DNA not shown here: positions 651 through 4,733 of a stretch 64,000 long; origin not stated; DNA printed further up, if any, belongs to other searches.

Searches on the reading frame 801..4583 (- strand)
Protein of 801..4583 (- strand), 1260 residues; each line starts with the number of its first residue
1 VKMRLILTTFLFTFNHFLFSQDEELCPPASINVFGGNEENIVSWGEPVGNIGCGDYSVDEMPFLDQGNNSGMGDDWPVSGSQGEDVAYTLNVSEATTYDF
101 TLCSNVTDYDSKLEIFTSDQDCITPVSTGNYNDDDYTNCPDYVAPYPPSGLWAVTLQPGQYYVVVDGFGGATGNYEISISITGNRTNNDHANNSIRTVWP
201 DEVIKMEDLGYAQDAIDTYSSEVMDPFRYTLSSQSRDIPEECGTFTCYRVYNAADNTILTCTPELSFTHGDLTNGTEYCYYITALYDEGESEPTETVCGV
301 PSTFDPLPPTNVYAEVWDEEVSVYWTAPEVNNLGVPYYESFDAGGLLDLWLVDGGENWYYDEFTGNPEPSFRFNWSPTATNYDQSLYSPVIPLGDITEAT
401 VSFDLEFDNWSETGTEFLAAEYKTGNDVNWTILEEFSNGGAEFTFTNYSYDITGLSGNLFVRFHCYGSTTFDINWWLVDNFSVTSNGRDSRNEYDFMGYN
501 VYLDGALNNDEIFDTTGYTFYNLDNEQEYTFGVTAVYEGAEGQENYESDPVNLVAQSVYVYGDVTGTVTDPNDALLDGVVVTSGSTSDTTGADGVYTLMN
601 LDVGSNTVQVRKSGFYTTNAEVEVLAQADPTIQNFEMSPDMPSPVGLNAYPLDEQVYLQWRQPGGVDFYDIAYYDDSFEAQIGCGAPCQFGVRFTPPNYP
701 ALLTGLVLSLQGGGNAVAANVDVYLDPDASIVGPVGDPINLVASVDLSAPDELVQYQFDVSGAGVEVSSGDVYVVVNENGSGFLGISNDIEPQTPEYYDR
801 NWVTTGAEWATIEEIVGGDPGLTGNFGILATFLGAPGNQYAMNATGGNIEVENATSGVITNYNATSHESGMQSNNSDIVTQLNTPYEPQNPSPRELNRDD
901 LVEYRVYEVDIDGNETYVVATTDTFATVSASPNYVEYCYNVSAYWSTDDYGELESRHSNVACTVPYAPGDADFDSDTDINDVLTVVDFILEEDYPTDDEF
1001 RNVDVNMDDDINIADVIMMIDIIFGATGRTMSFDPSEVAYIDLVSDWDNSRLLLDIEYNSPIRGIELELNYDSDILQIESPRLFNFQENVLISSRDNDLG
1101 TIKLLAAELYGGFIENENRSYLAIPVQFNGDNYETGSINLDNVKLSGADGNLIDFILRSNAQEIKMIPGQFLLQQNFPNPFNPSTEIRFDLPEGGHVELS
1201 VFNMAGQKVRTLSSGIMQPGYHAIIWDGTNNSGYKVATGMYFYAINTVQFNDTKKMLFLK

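Call 65: search_protein_families(library=pfam, proteins=[window:801-4583:-], max_evalue=0.001)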
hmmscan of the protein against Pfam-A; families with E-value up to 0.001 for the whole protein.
window:801-4583:- (1260 aa): 6 families
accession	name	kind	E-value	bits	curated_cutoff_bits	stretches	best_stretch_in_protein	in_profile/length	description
PF13620.12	CarboxypepD_reg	-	1.3e-11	45.1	32.3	1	564-637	2-81/82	Carboxypeptidase regulatory-like domain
PF13860.13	FlgD_ig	-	6.1e-10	39.4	27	1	1187-1245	14-73/79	FlgD Ig-like domain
PF00041.27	fn3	-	1.6e-07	31.8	25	0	243-296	27-80/84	Fibronectin type III domain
PF13715.12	CarbopepD_reg_2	-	6.1e-06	26.6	32.2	1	564-639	1-78/88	CarboxypepD_reg-like domain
PF13585.12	CHU_C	-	0.00045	20.7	27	1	1197-1254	29-79/86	CHU_C Type IX secretion signal domain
PF18962.6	Por_Secre_tail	-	0.00053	20.7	27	0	1177-1256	2-73/75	Secretion system C-terminal sorting domain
